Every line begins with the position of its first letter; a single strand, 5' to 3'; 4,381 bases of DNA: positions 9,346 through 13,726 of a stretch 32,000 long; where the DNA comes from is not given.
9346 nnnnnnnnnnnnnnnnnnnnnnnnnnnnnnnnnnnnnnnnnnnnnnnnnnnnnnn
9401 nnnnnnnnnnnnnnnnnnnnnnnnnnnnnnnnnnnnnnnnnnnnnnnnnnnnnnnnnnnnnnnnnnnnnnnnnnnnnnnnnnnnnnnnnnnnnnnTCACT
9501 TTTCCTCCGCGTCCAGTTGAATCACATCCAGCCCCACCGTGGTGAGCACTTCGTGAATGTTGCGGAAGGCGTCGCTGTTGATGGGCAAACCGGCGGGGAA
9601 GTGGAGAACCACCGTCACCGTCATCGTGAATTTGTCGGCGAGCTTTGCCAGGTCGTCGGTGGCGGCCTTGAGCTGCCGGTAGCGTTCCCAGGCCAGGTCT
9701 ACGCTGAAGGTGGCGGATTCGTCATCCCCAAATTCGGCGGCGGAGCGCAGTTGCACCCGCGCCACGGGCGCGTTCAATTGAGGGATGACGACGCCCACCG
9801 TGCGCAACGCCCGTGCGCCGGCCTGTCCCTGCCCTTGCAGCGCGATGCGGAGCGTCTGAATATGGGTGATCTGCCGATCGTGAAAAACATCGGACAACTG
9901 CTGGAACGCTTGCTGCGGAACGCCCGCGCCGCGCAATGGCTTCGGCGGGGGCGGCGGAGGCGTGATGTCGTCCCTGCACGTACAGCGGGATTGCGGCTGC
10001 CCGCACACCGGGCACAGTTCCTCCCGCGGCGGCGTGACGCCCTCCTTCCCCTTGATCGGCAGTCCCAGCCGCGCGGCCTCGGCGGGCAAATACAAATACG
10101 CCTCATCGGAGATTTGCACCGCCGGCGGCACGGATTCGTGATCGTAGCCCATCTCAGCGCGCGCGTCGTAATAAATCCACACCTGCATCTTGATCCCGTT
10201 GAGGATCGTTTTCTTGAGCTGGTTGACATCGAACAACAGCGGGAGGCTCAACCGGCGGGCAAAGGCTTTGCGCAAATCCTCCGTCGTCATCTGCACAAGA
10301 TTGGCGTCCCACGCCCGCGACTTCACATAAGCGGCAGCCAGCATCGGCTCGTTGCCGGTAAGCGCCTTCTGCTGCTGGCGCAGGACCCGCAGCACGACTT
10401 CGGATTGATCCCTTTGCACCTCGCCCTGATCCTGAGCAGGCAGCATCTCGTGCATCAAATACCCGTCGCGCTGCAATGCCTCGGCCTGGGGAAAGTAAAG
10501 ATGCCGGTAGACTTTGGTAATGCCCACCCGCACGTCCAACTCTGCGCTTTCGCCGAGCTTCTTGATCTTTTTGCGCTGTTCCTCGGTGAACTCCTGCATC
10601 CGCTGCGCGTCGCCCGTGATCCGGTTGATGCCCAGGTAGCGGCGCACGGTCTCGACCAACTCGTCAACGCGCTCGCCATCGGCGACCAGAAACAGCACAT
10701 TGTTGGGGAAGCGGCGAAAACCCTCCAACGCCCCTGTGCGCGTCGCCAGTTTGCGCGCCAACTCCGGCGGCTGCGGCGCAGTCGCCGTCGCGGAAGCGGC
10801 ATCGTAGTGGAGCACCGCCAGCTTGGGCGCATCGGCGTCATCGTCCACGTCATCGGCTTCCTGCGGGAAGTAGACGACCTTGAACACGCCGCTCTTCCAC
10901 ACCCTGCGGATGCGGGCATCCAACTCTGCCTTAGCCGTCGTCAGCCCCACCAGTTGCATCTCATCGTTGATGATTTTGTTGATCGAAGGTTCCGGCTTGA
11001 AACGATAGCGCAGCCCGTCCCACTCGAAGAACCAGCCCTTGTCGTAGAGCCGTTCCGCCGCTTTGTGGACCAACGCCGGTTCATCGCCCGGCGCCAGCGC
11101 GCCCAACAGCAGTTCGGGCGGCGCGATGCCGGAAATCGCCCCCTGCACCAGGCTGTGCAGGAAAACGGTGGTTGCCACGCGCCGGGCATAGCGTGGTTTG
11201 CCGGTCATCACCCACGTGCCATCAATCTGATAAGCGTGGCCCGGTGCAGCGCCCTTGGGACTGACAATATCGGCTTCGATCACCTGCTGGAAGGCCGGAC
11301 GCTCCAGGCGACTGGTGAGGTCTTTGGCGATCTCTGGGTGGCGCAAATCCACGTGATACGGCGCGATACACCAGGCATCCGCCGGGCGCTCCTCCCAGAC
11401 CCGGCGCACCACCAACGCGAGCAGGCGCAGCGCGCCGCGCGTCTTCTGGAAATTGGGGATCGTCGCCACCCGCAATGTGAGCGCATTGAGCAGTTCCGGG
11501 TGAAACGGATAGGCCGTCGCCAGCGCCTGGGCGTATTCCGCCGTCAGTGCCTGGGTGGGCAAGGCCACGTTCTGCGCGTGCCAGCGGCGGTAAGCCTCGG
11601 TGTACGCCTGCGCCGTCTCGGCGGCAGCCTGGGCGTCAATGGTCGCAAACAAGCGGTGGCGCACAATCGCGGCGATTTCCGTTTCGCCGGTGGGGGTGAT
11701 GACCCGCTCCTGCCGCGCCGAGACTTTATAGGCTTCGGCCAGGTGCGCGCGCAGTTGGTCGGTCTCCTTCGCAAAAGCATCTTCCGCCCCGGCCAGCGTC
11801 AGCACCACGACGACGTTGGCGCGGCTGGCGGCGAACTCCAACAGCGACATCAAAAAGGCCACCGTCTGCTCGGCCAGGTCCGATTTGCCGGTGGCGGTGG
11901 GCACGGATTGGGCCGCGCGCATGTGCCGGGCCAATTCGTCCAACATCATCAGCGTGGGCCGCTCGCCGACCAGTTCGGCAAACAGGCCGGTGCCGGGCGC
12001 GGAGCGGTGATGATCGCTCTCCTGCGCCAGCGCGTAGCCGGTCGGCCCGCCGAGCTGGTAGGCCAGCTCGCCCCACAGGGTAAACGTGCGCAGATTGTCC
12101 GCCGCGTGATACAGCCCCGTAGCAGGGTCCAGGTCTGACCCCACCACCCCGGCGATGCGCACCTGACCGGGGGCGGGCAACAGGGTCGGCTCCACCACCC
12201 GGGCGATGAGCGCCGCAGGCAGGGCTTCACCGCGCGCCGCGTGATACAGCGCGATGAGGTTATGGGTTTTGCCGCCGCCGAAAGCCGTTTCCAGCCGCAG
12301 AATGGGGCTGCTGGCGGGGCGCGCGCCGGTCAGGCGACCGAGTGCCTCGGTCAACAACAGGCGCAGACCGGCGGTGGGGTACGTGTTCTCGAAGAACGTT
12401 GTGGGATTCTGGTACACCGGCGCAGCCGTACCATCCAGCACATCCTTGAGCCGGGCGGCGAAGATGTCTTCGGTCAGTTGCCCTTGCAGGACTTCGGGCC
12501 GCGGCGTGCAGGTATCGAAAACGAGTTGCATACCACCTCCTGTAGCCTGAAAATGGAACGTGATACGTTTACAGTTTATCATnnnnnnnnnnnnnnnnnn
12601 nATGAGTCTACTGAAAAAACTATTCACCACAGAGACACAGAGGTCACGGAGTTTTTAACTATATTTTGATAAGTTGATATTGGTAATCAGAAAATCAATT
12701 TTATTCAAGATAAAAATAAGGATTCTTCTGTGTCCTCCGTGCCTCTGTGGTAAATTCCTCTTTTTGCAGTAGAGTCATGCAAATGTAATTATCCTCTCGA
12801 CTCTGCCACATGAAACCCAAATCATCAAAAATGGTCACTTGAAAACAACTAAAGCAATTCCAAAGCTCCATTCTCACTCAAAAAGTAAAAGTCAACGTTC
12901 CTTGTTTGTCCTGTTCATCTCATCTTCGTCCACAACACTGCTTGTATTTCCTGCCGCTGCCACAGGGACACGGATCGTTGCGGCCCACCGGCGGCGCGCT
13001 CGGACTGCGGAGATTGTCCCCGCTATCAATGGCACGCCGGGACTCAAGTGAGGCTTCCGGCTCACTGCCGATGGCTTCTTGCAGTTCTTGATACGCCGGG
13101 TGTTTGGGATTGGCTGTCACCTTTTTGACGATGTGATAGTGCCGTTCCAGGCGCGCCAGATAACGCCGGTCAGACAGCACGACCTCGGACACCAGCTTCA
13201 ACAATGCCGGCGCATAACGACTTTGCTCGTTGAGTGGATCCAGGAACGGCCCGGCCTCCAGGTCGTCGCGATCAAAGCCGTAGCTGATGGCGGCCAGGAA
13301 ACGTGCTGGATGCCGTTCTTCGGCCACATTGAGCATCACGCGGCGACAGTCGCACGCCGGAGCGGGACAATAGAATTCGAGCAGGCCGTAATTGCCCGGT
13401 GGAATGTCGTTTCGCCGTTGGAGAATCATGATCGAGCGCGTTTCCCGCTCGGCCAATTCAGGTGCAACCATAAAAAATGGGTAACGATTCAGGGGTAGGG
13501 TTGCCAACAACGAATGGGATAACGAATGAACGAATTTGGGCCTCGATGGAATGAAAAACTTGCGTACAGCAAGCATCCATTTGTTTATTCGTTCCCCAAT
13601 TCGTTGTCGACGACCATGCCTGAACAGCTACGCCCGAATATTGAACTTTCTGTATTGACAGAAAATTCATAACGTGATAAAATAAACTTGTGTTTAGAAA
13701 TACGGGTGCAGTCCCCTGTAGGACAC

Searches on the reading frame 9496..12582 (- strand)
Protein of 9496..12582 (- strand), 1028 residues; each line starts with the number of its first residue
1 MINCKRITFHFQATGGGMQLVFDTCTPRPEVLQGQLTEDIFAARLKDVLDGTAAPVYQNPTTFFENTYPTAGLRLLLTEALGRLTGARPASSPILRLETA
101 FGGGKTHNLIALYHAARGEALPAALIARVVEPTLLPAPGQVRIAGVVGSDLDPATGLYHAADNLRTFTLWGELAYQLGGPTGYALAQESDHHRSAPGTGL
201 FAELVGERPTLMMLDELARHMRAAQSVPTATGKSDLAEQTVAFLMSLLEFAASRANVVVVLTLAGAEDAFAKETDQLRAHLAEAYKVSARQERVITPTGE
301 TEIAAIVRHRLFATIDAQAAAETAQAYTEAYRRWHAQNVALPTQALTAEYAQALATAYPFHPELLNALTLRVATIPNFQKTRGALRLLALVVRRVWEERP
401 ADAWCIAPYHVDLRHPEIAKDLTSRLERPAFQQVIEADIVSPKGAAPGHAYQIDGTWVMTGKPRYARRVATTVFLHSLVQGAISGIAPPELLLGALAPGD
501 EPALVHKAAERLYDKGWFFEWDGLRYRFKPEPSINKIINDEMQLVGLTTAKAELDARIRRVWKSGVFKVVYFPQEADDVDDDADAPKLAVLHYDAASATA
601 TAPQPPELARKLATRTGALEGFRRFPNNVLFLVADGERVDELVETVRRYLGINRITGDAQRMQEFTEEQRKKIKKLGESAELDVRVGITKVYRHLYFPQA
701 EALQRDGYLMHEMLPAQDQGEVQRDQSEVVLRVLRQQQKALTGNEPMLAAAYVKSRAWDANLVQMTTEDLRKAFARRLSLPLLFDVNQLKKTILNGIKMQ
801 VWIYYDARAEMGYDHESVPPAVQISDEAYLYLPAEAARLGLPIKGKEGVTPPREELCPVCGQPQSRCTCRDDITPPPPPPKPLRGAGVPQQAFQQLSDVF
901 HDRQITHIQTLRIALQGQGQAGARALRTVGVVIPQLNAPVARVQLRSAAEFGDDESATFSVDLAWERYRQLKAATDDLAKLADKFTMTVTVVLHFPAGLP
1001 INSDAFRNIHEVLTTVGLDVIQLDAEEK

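Call 74: search_protein_families(library=padloc, proteins=[window:9496-12582:-], max_evalue=0.001)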
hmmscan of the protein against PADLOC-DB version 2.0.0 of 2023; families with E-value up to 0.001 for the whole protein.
window:9496-12582:- (1028 aa): 2 families
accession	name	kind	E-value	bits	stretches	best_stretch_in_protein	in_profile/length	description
PDLC00662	HmaC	-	9.9e-107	356.3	1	25-801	10-772/941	AAA+ ATPase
PDLC02192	DUF499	-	1.1e-47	160.5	1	21-728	4-657/1022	-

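Call 75: search_protein_families(library=pfam, proteins=[window:9496-12582:-], max_evalue=0.001)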
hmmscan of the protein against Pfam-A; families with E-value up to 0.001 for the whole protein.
window:9496-12582:- (1028 aa): 1 family
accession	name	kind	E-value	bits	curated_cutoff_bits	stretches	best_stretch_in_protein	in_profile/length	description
PF04465.17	DUF499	-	8.3e-38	130.3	23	1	162-480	46-347/1024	Protein of unknown function (DUF499)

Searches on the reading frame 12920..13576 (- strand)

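Call 74: search_protein_families(library=padloc, proteins=[window:12920-13576:-], max_evalue=0.001)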
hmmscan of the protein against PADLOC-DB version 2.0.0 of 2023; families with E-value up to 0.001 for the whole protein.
window:12920-13576:- (218 aa): 3 families
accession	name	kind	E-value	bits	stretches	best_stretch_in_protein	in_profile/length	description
PDLC04917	PDC-S12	-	8.8e-08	30.3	1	193-215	194-216/218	-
PDLC00833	E1-E2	-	0.00013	19.5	1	197-216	172-191/222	E1-E2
PDLC00872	E2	-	0.00038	18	0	198-215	169-186/216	E2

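Call 75: search_protein_families(library=pfam, proteins=[window:12920-13576:-], max_evalue=0.001)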
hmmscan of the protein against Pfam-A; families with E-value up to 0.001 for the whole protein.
window:12920-13576:- (218 aa): 1 family
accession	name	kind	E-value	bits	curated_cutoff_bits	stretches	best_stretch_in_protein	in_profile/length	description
PF02810.21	SEC-C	-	1.1e-10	41.6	20.4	1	199-217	1-19/19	SEC-C motif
